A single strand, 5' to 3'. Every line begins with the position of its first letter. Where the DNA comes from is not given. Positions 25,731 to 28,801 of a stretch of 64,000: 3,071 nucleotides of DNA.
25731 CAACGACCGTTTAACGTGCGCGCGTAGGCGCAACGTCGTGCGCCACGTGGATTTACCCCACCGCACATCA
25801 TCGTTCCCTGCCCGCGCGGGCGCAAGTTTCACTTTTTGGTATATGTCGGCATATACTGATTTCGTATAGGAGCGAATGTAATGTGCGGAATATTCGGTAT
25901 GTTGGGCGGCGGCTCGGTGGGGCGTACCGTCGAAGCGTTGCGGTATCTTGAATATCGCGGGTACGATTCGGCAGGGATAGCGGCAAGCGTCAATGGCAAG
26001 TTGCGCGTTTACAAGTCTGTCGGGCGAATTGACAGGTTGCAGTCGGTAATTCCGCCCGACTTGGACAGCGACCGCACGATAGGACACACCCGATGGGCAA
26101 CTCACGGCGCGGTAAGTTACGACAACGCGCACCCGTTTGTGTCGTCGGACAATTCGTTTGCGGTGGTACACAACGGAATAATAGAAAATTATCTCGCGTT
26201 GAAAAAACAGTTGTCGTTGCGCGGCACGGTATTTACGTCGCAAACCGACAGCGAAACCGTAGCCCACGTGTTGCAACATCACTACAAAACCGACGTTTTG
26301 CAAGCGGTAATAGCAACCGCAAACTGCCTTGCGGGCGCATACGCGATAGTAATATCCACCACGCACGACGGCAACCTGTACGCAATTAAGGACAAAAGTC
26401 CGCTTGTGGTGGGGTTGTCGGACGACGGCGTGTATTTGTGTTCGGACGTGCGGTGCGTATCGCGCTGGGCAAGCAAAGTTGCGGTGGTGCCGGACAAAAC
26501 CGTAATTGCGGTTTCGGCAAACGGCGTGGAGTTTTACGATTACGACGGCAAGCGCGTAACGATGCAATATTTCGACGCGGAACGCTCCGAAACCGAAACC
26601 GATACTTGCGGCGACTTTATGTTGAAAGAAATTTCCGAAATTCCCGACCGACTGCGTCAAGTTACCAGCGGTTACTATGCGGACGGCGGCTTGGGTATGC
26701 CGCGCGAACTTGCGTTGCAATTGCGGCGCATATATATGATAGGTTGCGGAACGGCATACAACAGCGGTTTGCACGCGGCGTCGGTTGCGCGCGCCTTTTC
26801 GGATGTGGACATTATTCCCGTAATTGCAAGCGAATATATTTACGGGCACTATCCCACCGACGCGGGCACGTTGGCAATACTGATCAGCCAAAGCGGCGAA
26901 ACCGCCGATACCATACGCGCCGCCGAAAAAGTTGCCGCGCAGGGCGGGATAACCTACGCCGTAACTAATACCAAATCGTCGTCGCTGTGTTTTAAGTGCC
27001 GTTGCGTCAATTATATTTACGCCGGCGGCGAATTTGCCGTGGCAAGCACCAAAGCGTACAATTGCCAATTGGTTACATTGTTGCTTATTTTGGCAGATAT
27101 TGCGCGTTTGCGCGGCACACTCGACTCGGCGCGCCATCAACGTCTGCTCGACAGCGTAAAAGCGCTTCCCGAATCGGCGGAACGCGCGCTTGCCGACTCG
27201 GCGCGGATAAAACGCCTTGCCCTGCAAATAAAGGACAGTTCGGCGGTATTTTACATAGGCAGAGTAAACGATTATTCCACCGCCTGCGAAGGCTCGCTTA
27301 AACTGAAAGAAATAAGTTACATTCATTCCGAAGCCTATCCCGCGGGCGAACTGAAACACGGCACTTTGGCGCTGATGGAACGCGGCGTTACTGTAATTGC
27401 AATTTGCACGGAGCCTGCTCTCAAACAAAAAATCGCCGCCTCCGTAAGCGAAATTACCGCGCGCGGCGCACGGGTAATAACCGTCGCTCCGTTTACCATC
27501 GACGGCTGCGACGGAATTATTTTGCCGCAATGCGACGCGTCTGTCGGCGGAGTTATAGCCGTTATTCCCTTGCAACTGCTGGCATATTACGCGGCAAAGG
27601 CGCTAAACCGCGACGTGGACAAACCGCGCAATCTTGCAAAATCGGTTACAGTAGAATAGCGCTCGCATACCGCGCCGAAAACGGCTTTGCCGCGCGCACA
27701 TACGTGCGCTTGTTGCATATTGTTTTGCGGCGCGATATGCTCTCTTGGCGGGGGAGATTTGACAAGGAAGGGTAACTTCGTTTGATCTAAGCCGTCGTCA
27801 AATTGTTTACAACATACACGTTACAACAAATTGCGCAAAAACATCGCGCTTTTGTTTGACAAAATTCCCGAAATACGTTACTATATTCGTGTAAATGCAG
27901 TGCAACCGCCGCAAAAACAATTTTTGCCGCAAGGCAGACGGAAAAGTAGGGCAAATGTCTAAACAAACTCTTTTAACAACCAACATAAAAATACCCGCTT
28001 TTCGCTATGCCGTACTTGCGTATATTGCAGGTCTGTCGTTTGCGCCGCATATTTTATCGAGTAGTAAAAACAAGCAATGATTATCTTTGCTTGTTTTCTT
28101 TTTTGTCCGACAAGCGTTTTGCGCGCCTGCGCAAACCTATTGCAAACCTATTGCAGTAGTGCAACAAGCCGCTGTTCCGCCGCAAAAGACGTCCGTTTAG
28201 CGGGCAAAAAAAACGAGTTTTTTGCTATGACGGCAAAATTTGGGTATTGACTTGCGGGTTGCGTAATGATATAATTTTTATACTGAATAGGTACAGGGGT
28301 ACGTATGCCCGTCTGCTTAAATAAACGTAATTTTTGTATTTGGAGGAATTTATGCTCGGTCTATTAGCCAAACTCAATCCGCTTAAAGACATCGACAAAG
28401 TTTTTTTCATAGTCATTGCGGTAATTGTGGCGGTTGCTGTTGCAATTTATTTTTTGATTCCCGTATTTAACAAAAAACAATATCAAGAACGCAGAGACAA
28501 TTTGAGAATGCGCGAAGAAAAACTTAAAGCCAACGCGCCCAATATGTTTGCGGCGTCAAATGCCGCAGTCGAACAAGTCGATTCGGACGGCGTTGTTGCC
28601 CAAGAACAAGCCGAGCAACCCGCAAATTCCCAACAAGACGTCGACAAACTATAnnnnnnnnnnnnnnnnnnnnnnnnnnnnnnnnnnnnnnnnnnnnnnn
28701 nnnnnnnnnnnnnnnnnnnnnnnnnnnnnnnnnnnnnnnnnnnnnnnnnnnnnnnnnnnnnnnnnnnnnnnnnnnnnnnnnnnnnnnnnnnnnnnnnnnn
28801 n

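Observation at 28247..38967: Operon joining a CUT1-type ABC importer to a staphylococcal-nuclease lipoprotein, an OB-fold/Ig-repeat giant lipoprotein and two unknown membrane proteins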

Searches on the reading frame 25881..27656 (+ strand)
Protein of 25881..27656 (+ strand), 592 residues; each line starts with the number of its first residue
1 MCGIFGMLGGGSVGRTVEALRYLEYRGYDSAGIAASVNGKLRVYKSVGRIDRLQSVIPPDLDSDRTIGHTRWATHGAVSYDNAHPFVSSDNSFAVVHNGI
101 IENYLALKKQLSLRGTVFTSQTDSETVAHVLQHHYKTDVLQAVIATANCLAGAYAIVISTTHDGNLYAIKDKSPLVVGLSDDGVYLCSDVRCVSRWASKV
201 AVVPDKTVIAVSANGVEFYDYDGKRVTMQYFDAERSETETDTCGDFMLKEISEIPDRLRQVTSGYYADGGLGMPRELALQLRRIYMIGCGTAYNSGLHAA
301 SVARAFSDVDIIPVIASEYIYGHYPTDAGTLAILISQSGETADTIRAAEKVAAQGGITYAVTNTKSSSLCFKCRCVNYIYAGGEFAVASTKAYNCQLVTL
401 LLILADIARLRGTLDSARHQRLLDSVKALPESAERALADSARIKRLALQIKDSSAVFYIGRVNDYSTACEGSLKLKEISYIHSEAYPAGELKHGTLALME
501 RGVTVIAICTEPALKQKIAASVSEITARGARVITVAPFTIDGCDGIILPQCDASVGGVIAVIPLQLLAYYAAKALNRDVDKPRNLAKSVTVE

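Call 34: search_protein_families(library=pfam, proteins=[window:25881-27656:+], max_evalue=0.00001)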
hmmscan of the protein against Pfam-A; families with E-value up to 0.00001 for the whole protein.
window:25881-27656:+ (592 aa): 3 families
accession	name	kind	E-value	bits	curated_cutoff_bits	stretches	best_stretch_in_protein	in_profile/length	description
PF01380.27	SIS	-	1.5e-34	119.1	25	2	282-403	6-128/131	SIS domain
PF13522.11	GATase_6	-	3.2e-18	66.4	27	1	65-188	12-129/130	Glutamine amidotransferase domain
PF13537.11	GATase_7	-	9.1e-16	58.4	25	1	80-192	10-120/123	Glutamine amidotransferase domain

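Call 89: find_related_loci(query=window:25881-27656:+, collection=genome_contigs, flank=3000)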
Query window:25881-27656:+ (592 aa) in genome_contigs; peptide patterns used: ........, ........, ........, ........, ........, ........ (x = any residue, [..] = any of these).
51 stretches matched a pattern; 11 encode a relative of the query (tblastn E <= 1e-3); 11 distinct loci.
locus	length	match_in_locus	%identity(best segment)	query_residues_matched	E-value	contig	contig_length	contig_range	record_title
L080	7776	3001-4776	59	1-592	0e+0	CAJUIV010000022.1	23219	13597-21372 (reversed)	MAG TPA_asm: uncultured Christensenellaceae bacterium isolate MGBC143961 genome assembly, contig: MGBC143961.22, whole g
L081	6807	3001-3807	24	1-271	2e-10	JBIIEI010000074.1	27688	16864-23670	MAG: Silvanigrellaceae bacterium isolate ME2000-09-26pf_3300044610_group1_bin154 Rohwer_bin1149_scaffold_262_c3, whole g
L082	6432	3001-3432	25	1-172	7e-10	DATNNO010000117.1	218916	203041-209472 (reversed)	MAG TPA_asm: Terriglobales bacterium isolate SMAG_U11507 k141_592777, whole genome shotgun sequence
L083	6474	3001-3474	26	1-183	2e-9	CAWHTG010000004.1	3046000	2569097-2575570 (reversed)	MAG: uncultured Acidobacteriota bacterium isolate MFD03346.bin.1.6 genome assembly, contig: contig_2271, whole genome sh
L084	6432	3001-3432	25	1-172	3e-9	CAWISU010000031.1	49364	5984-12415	MAG: uncultured Acidobacteriota bacterium isolate MFD09222.bin.2.91 genome assembly, contig: contig_175145, whole genome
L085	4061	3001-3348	32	1-141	3e-8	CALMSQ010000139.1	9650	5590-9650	MAG TPA_asm: uncultured Burkholderiales bacterium isolate SRR2107171_bin.63_CONCOCT_v1.1_MAG genome assembly, contig: ER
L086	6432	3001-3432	22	1-172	7e-7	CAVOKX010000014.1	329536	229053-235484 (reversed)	MAG: uncultured Acidobacteriota bacterium isolate MFD00008.bin.1.215 genome assembly, contig: contig_83083, whole genome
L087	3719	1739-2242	20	1-196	8e-7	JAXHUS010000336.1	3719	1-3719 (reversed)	MAG: Thermodesulfobacteriota bacterium isolate MAG57_tar_biofilm MAG57_336, whole genome shotgun sequence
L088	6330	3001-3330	31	1-127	3e-6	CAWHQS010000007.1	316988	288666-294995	MAG: Terriglobia bacterium isolate MFD06714.bin.1.217 genome assembly, contig: contig_32758, whole genome shotgun sequen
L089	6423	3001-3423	28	1-159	1e-5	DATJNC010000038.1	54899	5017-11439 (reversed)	MAG TPA_asm: Terriglobales bacterium isolate SMAG_U14851 k141_2086839, whole genome shotgun sequence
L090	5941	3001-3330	30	1-127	4e-5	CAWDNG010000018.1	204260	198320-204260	MAG: Terriglobia bacterium isolate MFD04944.bin.3.100 genome assembly, contig: contig_84742, whole genome shotgun sequen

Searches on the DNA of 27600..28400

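Call 63: search_rna_families(source=window, start=27600, end=28400, threshold=evalue, max_evalue=1)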
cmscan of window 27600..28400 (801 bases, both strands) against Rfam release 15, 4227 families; matches with E-value up to 1: 2.
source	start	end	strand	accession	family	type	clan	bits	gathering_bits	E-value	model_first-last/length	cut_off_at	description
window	28067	28172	+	RF04310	nqrA-II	Cis-reg;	-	34.8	55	0.0009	1-174/174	no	nqrA-II ncRNA motif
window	27977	28108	+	RF00558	L20_leader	Cis-reg; leader;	-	20.3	58.7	0.24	1-127/127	no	Ribosomal protein L20 leader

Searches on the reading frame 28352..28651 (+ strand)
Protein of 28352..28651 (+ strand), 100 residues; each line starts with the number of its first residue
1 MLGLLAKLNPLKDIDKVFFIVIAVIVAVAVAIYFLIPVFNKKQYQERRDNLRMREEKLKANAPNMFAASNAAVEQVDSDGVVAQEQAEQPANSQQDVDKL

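Call 4: search_protein_families(library=pfam, proteins=[window:28352-28651:+], max_evalue=0.1)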
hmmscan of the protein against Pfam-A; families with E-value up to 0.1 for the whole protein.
window:28352-28651:+ (100 aa): 5 families
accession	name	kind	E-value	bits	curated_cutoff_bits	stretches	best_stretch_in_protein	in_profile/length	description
PF03606.21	DcuC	-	0.015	14.3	23.1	1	17-62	199-244/461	C4-dicarboxylate anaerobic carrier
PF13800.11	Sigma_reg_N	-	0.042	14.6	26.3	1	16-68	14-64/91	Sigma factor regulator N-terminal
PF11027.13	DUF2615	-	0.051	14.1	23.4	1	15-56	51-92/104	Protein of unknown function (DUF2615)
PF13858.11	DUF4199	-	0.059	14.3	32.3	1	18-74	73-133/165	Protein of unknown function (DUF4199)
PF01528.21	Herpes_glycop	-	0.086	12.1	25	1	15-37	76-98/373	Herpesvirus glycoprotein M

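Call 5: search_protein_families(library=ncbifam, proteins=[window:28352-28651:+], max_evalue=0.1)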
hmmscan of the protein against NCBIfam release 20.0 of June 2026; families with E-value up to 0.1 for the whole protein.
window:28352-28651:+ (100 aa): 15 families
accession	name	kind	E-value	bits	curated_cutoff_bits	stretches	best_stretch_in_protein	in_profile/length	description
NF038218.1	IcmG_DotF_IVB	equivalog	0.002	17.8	200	1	12-95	45-124/266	type IVB secretion system protein IcmG/DotF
TIGR00939.1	2a57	subfamily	0.0038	16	297.5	1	11-88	170-251/439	nucleoside Transporter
NF006611.0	PRK09173.1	equivalog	0.0052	16.8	195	1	15-69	2-59/159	F0F1 ATP synthase subunit B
NF005411.0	PRK06975.1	equivalog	0.0079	14.5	414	1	17-97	329-412/660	fused uroporphyrinogen-III synthase HemD/membrane protein HemX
NF005022.0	PRK06432.1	equivalog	0.0088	16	164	1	19-94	16-91/151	NADH dehydrogenase subunit A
NF009989.0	PRK13455.1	equivalog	0.011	15.8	249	1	17-93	30-111/185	F0F1 ATP synthase subunit B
TIGR04561.1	membra_charge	hypoth_equivalog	0.015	15.5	30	1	16-50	15-51/82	TIGR04561 family membrane protein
NF046005.2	near_gluc_PtsG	equivalog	0.016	15.5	45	1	16-56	5-46/85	MPN207a family PTS transporter accessory protein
NF047550.1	LIC_12071_fam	equivalog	0.023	14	350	1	20-94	220-296/337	LIC_12071 family protein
NF041554.1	SA1362_fam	subfamily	0.025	14.7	42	1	18-47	27-56/70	SA1362 family protein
TIGR03142.1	cytochro_ccmI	equivalog_domain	0.03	14.6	29.3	1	19-52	2-29/118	c-type cytochrome biogenesis protein CcmI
NF046012.1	adhes_ESA_00282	equivalog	0.034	13.9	100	1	15-69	2-55/167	ESA_00282 family adhesion-associated protein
NF007332.0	PRK09821.1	equivalog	0.045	12.7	524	1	13-57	174-218/454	GntP family transporter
NF052597.1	FILTED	domain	0.052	13.9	40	1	22-59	7-47/110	FILTED domain-containing surface protein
TIGR00860.1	LIC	subfamily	0.058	12.1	280.2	1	17-81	308-373/462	cation transporter family protein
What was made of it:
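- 28352..28654 (+): g1: 100-aa protein with one TM helix and a charged tail; orphan family; translationally coupled to g2 (TAATG). No Pfam or NCBIfam hit reaches its cut-off (calls 4, 5).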
